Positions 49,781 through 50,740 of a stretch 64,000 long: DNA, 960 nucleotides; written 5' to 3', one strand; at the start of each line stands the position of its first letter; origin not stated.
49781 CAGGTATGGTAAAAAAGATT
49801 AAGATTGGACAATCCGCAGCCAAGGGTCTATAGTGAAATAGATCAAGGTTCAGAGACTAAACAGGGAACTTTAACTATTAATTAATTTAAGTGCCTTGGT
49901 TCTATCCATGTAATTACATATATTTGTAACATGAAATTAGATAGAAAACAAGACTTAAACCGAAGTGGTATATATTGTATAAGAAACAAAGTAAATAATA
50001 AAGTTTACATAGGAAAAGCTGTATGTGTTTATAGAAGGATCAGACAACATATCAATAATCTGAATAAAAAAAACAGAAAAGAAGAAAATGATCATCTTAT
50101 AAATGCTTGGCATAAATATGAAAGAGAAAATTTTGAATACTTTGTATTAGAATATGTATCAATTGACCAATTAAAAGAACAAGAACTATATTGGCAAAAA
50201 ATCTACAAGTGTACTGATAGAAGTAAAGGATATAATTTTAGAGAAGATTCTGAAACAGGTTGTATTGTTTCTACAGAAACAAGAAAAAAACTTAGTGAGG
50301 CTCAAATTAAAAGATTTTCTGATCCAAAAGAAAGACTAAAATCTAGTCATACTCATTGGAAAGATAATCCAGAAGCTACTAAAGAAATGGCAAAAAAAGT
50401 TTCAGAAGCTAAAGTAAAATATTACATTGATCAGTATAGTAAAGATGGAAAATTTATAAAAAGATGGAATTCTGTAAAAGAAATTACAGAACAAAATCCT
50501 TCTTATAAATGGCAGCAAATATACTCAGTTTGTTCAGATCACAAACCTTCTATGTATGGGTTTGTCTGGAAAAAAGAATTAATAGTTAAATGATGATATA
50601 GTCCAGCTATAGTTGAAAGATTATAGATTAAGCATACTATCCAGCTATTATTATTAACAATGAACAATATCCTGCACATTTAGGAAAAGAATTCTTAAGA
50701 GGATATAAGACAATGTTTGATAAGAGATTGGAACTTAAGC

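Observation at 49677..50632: Group I intron with GIY-YIG homing endonuclease splitting family B DNA polymerase exactly within motif A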

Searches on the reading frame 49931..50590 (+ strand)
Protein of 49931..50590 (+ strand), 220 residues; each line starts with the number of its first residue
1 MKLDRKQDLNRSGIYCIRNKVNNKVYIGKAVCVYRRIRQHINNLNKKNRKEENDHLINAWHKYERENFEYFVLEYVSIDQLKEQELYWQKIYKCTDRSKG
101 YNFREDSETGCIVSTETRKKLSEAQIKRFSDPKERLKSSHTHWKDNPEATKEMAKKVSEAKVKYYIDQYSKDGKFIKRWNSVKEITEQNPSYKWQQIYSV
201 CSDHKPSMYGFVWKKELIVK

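Call 7: search_protein_families(library=pfam, proteins=[window:49931-50590:+], max_evalue=1)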
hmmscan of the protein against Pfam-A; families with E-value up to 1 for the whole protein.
window:49931-50590:+ (220 aa): 2 families
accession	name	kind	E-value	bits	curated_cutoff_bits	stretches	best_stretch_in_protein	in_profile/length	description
PF01541.30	GIY-YIG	-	1.3e-08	35.5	22.6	1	12-93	2-73/78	GIY-YIG catalytic domain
PF04977.20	DivIC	-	0.073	13.3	28.9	0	120-156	27-63/80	Septum formation initiator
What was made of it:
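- On GIY-YIG homing endonuclease (I-TevI-like): PF01541, 35.5 bits against a cutoff of 22.6 (call 7).
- Checked: Endonuclease: the GIY-YIG ORF is 49931-50593 (220 aa; Pfam PF01541, 35.5 bits, cutoff 22.6; call 7).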

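Call 8: search_protein_families(library=phrogs, proteins=[window:49931-50590:+], max_evalue=0.001)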
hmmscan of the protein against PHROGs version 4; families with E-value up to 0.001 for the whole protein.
window:49931-50590:+ (220 aa): 5 families
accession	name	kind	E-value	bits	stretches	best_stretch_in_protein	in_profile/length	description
phrog_314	-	DNA, RNA and nucleotide metabolism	6.6e-24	85.8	1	2-213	169-387/574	homing endonuclease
phrog_7168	-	DNA, RNA and nucleotide metabolism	1.1e-21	78.5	1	13-199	3-187/284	homing endonuclease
phrog_5123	-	DNA, RNA and nucleotide metabolism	2.4e-11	44.8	1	14-124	4-109/152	homing endonuclease with GIY-YIG motif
phrog_19446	-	DNA, RNA and nucleotide metabolism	3.7e-07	30.9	1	14-134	4-122/254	homing endonuclease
phrog_19235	-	unknown function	3.4e-05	24.4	1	6-46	15-55/251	-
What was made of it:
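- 49931..50593 (+): GIY-YIG homing endonuclease gene (220 aa), I-TevI-like. Its last four codons and the first base of its stop codon form the 3' strand of P8. Pfam PF01541 (call 7). phrog_314 and phrog_7168 'homing endonuclease' (call 8).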

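Call 20: find_homologous_proteins(query=window:49931-50590:+, max_evalue=0.00001)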
Query window:49931-50590:+ (220 aa): 148 proteins with E <= 0.00001 among 224 candidates; the best 120 are listed.
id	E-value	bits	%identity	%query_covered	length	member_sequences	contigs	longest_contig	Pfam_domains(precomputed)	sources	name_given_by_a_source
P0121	1.8e-123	428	85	100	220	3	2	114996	PF01541.31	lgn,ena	-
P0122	3.2e-123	428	85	98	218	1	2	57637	PF01541.31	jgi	jgi:group I intron endonuclease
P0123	1.0e-122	426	85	98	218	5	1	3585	PF01541.31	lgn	-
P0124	2.5e-122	425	86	98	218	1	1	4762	PF01541.31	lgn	-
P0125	1.8e-119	415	83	100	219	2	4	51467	PF01541.31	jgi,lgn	-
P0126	5.8e-119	414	85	98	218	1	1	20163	PF01541.31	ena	-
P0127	1.1e-118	413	83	100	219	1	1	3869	PF01541.31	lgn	-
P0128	1.7e-115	402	81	99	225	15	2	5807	PF01541.31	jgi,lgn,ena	jgi:group I intron endonuclease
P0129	2.3e-115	402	81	99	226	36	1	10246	PF01541.31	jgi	-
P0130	6.3e-115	401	80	99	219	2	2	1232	PF01541.31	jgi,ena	jgi:group I intron endonuclease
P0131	9.6e-115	400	81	98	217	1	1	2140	PF01541.31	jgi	jgi:group I intron endonuclease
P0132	3.6e-113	395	80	99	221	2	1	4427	PF01541.31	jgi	jgi:group I intron endonuclease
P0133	9.3e-112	390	78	99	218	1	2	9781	PF01541.31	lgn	-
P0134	2.9e-111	389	79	99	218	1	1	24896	PF01541.31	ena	-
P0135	3.4e-111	388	78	100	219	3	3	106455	PF01541.31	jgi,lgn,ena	-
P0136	1.2e-110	386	78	99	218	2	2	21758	PF01541.31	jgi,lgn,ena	jgi:group I intron endonuclease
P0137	1.8e-110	386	78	99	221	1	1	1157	PF01541.31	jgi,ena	-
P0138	2.7e-110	385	79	99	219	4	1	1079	PF01541.31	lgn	-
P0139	1.1e-108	380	80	99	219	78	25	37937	PF01541.31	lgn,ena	-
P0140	4.9e-107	375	77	99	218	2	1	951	PF01541.31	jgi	-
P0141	8.4e-107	374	77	99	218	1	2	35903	PF01541.31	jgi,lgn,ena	jgi:group I intron endonuclease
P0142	1.6e-104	366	76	99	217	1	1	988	PF01541.31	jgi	jgi:group I intron endonuclease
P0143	4.8e-104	365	72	100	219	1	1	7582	PF01541.31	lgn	-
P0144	2.8e-94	333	71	99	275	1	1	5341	PF01541.31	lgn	-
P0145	4.1e-90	319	69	99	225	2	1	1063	PF01541.31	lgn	-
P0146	1.0e-88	315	64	99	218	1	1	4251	PF01541.31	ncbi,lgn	-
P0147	7.1e-87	309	64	99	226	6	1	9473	PF01541.31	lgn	-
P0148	5.2e-84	299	61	100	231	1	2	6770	PF01541.31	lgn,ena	-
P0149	4.5e-82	293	61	100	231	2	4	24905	PF01541.31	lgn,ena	-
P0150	7.2e-81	289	59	99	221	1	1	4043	PF01541.31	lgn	-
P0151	1.4e-80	288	61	99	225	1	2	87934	PF01541.31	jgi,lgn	jgi:group I intron endonuclease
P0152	2.4e-79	284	60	100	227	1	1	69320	PF01541.31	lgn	-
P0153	3.1e-79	284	60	100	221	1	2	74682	PF01541.31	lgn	-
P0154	1.0e-78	282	57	98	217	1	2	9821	PF01541.31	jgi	jgi:group I intron endonuclease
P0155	1.7e-78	281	57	98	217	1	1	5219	PF01541.31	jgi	jgi:group I intron endonuclease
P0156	6.0e-78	280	59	99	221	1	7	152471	PF01541.31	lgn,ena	-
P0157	4.5e-77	277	61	94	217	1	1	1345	PF01541.31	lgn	-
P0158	1.1e-76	275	60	99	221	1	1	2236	PF01541.31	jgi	jgi:group I intron endonuclease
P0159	2.8e-76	274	59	96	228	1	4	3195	PF01541.31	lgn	-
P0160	1.7e-75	272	61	96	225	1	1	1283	PF01541.31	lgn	-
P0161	2.9e-75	271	62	98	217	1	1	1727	PF01541.31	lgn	-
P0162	3.7e-75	270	56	99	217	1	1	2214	PF01541.31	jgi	jgi:group I intron endonuclease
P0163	1.0e-74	269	58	98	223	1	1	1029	PF01541.31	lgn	-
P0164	1.4e-74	269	57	99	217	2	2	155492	PF01541.31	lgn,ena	-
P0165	1.6e-74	268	58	98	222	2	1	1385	PF01541.31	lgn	-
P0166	2.8e-74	268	57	98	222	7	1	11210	PF01541.31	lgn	-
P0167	2.9e-74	268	56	99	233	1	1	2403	PF01541.31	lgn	-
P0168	2.6e-73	264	58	98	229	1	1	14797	PF01541.31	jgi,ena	jgi:group I intron endonuclease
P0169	2.6e-73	264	57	99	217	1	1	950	PF01541.31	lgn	-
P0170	1.7e-72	262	56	99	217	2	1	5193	PF01541.31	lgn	-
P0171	1.9e-72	262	56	99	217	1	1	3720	PF01541.31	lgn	-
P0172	2.6e-72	261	57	98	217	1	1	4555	PF01541.31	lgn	-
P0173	3.0e-72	261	56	99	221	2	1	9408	PF01541.31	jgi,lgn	jgi:group I intron endonuclease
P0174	3.4e-72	261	56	99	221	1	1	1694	PF01541.31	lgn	-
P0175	1.6e-71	259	57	98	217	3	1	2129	PF01541.31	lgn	-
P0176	4.4e-71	257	56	98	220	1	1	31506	PF01541.31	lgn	-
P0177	6.5e-71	257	56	99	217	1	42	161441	PF01541.31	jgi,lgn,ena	jgi:group I intron endonuclease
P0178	1.3e-70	256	56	98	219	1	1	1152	PF01541.31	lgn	-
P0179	9.6e-70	253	59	100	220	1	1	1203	PF01541.31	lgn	-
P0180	2.4e-69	252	56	99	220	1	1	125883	PF01541.31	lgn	-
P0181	5.7e-69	250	58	100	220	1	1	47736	PF01541.31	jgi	-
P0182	1.1e-68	249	57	98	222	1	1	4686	PF01541.31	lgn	-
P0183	3.7e-68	248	56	99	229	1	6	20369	PF01541.31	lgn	-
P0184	5.6e-68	247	54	99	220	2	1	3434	PF01541.31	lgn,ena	-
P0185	1.2e-67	246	55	99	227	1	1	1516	PF01541.31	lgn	-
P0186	1.8e-67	245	55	98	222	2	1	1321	PF01541.31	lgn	-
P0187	1.8e-66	242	57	100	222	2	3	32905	PF01541.31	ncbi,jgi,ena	jgi:group I intron endonuclease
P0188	2.1e-66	242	54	95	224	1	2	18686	PF01541.31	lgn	-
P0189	2.2e-66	242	56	97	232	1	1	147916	PF01541.31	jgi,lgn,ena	-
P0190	3.1e-66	241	55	99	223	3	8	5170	PF01541.31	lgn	-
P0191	3.6e-66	241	55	98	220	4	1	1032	PF01541.31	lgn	-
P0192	5.6e-66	241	58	100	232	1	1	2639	PF01541.31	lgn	-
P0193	2.5e-65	238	56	99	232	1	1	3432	PF01541.31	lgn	-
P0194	4.5e-65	238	55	100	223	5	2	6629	PF01541.31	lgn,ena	-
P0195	5.4e-65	237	53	98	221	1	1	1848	PF01541.31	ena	-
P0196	7.6e-65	237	54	98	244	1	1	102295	PF01541.31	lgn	-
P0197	7.9e-65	237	56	98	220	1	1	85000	PF01541.31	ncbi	-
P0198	2.9e-64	235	57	95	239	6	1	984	PF01541.31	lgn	-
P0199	5.7e-64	234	52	99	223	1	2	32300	PF01541.31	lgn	-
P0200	6.3e-63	231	53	99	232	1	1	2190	PF01541.31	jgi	jgi:group I intron endonuclease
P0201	3.1e-62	228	52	94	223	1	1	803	PF01541.31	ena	-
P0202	7.9e-62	227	51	98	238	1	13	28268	PF01541.31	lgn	-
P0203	2.3e-61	225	54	97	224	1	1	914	PF01541.31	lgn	-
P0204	1.2e-59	220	50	99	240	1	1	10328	PF01541.31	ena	-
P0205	2.2e-59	219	50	99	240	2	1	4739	PF01541.31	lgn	-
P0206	3.4e-59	218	52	95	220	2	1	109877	PF01541.31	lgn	-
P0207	9.5e-59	217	51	95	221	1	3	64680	PF01541.31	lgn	-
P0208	1.4e-58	216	52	96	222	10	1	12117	PF01541.31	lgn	-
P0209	2.0e-58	216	52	94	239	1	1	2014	PF01541.31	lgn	-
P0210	2.2e-58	216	52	98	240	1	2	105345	PF01541.31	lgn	-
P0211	2.4e-58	216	52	95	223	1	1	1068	PF01541.31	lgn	-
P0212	4.4e-58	215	54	99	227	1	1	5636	PF01541.31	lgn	-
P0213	6.9e-58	214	51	100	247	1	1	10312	PF01541.31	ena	-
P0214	8.7e-58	214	51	94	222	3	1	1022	PF01541.31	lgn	-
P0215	1.5e-57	213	52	95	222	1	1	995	PF01541.31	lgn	-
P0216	5.5e-57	211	47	99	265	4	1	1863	PF07460.17,PF01541.31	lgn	-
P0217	2.2e-56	209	49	96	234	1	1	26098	PF01541.31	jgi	-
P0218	3.6e-56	208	47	97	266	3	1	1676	PF07460.17,PF01541.31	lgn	-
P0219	6.3e-56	208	47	99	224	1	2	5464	PF01541.31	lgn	-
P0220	3.4e-55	205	50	95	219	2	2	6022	PF01541.31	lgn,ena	-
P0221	1.8e-54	203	46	99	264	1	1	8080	PF07460.17,PF01541.31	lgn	-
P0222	3.4e-54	202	46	99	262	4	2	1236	PF01541.31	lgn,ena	-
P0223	7.1e-54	201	46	99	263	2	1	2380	PF07460.17,PF01541.31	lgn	-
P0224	1.0e-53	200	49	97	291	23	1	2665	PF01541.31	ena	-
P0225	6.1e-53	198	44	99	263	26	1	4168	PF07460.17,PF01541.31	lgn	-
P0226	7.2e-53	198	50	98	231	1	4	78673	PF01541.31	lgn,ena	-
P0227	8.2e-53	197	44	99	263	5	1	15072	PF01541.31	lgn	-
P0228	9.9e-53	197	44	99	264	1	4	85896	PF07460.17,PF01541.31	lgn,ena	-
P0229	1.4e-52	197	49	96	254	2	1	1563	PF01541.31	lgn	-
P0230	2.0e-52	196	49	95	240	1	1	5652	PF01541.31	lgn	-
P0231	4.7e-52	195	48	97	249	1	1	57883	PF01541.31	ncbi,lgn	-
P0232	7.2e-52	194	43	99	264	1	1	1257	PF07460.17,PF01541.31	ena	-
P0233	1.1e-51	194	43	99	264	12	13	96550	PF07460.17,PF01541.31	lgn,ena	-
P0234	7.3e-51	191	49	95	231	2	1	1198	PF01541.31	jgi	-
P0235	7.5e-51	191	44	99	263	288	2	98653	PF01541.31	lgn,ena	-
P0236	1.1e-50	190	45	97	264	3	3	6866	PF07460.17,PF01541.31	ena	-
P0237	3.7e-49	185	48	96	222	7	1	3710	PF01541.31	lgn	-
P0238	1.1e-48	184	42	98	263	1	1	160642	PF07460.17,PF01541.31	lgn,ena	-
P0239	1.3e-48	184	44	99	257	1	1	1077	PF01541.31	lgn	-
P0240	1.2e-47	181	44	99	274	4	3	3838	PF07460.17,PF01541.31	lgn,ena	-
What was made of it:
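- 49931..50593 (+): 148 homologues (call 20).
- The window HEG has no identical copy in the protein collection, and the best match is 85% identical (call 20). 148 full-length homologues at 42-85% identity are retained (call 20).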

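Call 21: find_encoding_contigs(protein=P0121, flank=3000, max_places=3)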
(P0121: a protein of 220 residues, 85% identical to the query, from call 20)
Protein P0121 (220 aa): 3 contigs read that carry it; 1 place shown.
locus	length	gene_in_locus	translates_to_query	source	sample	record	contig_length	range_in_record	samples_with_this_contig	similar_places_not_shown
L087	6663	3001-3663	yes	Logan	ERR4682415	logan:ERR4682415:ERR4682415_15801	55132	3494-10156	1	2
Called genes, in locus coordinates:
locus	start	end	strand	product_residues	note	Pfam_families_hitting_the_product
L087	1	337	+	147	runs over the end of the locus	-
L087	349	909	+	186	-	-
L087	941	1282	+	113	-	-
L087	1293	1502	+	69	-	-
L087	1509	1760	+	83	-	-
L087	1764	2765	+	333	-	-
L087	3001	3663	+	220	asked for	PF01541:GIY-YIG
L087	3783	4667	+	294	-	-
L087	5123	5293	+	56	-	-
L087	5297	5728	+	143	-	-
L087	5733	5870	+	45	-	-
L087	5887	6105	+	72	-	-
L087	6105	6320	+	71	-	-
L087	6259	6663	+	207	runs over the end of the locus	-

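Call 22: find_encoding_contigs(protein=P0122, flank=3000, max_places=3)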
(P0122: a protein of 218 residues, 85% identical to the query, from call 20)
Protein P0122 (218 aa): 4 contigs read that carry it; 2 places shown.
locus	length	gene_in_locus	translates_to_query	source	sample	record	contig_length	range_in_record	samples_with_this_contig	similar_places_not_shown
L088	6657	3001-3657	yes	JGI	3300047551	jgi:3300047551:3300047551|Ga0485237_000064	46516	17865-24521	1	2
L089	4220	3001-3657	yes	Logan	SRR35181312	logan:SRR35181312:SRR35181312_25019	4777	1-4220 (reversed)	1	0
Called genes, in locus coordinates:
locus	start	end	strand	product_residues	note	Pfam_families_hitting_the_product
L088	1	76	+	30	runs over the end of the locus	-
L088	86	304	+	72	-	-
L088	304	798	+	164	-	-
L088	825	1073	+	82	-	-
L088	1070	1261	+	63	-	-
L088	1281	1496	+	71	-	-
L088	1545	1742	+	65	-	-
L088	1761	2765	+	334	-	-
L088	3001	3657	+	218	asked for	PF01541:GIY-YIG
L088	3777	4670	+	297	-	-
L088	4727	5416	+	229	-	PF07463:NUMOD4, PF13392:HNH_3, PF07453:NUMOD1 (weak)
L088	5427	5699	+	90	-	-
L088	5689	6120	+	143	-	-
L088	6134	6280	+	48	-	-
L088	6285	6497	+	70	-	-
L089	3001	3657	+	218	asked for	PF01541:GIY-YIG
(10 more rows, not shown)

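Call 23: find_encoding_contigs(protein=P0135, flank=3000, max_places=3)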
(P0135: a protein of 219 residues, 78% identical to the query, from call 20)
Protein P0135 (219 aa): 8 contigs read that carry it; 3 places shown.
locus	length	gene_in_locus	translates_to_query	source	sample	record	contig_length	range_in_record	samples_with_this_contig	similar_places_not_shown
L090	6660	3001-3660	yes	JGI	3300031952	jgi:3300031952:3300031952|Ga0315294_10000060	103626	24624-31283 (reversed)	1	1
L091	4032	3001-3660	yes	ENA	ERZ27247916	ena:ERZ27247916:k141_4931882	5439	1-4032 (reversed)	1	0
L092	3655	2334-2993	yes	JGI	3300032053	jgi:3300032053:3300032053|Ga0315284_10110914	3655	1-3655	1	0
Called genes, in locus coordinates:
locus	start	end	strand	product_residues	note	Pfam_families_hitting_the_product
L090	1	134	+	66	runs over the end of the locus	-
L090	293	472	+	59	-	-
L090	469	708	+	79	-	-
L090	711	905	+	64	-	-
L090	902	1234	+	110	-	-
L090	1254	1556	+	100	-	-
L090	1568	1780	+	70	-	-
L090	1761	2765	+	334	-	-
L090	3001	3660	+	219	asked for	PF01541:GIY-YIG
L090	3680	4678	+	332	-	-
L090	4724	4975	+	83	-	-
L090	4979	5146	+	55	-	-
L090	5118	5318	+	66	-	-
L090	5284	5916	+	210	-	-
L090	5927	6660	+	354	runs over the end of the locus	PF03796:DnaB_C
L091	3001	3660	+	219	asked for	PF01541:GIY-YIG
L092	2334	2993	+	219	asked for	PF01541:GIY-YIG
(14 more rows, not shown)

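Call 24: find_encoding_contigs(protein=P0151, flank=3000, max_places=3)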
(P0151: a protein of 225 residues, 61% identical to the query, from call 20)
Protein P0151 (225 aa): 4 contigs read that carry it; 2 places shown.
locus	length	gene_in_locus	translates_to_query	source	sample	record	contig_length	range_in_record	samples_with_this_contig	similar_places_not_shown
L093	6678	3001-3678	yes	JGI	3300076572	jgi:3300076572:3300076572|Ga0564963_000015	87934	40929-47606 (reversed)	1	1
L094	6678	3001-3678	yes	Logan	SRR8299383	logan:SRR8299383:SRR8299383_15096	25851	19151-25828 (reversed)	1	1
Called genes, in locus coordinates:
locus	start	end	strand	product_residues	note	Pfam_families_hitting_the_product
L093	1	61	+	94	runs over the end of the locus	-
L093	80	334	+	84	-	-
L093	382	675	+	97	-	-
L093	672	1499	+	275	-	PF04542:Sigma70_r2, PF04539:Sigma70_r3 (weak)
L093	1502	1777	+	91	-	-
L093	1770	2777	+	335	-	-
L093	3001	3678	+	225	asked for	PF01541:GIY-YIG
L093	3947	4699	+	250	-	-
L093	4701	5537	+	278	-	-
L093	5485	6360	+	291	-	-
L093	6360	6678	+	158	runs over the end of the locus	-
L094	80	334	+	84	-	-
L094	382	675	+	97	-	-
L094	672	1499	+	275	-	PF04542:Sigma70_r2, PF04539:Sigma70_r3 (weak)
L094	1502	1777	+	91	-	-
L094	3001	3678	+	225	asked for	PF01541:GIY-YIG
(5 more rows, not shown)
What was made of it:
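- Homologues sit in the same exon1-HEG-exon2 layout (calls 21-24). Gene callers on related contigs call three separate ORFs of 333-335 aa, 218-225 aa and 237-332 aa (calls 21-24).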

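Call 57: search_solved_structures(query=window:49931-50590:+, max_evalue=1, show_alignments=2)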
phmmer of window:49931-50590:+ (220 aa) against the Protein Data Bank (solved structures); distinct sequences matched with E-value up to 1: 14.
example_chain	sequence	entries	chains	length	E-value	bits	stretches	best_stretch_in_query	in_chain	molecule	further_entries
3cmu_A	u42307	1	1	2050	2.5e-09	40.5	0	137-161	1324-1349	Protein recA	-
3cmt_A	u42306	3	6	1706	4.7e-08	36.3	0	137-184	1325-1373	Protein recA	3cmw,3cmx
3cmv_A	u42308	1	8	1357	2.6e-06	30.6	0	137-160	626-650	Protein recA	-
1mk0_A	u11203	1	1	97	1.4e-05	28.2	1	11-104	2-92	Intron-associated endonuclease 1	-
1ln0_A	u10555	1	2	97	1.6e-05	28.1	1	11-104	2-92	intron-associated endonuclease 1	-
8fck_F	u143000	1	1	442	0.00059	23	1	113-174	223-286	HAUS augmin like complex subunit 6 L homeolog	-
8at3_F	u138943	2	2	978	0.0043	20.1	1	113-174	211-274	HAUS augmin like complex subunit 6 L homeolog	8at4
1yd5_A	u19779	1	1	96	0.22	14.6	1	11-68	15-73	UvrABC system protein C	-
1ycz_A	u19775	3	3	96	0.23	14.5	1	11-68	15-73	UvrABC system protein C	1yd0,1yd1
1aa3_A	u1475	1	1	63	0.41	13.7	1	117-160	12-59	RECA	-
2zue_A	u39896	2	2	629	0.46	13.5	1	145-201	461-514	Arginyl-tRNA synthetase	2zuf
1yd3_A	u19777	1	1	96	0.58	13.2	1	11-68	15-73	UvrABC system protein C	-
1yd2_A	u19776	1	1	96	0.76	12.8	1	11-68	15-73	UvrABC system protein C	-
1yd4_A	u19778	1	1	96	0.79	12.7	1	11-68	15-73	UvrABC system protein C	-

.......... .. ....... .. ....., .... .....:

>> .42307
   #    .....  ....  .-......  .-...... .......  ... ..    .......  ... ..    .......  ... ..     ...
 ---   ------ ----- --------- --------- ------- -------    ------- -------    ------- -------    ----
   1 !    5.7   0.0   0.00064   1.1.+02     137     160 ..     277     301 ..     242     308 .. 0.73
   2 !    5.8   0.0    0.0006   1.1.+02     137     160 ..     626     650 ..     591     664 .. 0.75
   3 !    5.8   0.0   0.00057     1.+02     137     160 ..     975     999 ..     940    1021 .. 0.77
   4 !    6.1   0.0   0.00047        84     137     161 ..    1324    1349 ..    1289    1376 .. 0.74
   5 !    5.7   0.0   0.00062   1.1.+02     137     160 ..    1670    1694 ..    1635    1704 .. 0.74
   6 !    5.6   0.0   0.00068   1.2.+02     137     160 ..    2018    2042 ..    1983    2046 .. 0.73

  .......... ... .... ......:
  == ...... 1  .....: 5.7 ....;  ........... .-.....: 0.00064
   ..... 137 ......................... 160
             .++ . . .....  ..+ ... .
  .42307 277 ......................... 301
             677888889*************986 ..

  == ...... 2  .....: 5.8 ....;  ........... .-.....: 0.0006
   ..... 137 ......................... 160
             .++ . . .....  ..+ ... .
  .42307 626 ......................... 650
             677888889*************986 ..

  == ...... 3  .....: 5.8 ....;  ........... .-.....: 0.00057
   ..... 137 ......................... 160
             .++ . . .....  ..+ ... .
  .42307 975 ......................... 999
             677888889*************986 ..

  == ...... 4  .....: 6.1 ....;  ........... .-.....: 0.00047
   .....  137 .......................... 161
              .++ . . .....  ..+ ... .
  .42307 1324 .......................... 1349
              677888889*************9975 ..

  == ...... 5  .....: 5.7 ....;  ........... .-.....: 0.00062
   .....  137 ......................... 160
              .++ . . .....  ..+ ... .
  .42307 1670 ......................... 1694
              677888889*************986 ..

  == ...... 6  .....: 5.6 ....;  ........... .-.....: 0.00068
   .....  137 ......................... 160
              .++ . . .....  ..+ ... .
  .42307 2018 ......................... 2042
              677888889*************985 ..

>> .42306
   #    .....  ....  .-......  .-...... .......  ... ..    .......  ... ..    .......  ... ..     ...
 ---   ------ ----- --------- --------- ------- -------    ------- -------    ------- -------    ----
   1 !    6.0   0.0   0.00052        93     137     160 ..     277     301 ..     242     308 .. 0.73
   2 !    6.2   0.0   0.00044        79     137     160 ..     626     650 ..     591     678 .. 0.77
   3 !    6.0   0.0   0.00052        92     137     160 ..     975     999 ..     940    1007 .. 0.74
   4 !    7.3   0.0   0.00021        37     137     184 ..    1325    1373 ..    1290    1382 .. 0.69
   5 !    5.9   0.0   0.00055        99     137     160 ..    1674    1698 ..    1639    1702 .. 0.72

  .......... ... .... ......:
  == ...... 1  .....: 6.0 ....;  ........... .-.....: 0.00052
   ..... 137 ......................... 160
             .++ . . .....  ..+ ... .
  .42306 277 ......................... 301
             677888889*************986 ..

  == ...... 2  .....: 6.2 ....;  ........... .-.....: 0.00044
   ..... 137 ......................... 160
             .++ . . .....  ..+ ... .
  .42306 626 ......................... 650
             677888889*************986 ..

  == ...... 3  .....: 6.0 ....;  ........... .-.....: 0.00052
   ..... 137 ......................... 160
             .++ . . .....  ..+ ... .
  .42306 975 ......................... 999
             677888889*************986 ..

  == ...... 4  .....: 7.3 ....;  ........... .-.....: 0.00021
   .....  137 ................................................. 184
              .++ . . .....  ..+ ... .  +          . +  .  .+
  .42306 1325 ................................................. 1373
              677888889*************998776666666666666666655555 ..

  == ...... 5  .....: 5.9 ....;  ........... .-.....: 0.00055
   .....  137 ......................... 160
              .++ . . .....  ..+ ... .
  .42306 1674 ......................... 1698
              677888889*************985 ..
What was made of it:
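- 49931..50593 (+): I-TevI catalytic domain 1MK0/1LN0, E 1.4e-5 (call 57).
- On GIY-YIG homing endonuclease (I-TevI-like): I-TevI catalytic domain, E 1.4e-5 (call 57).
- Tried and rejected: I disregarded them (call 57).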
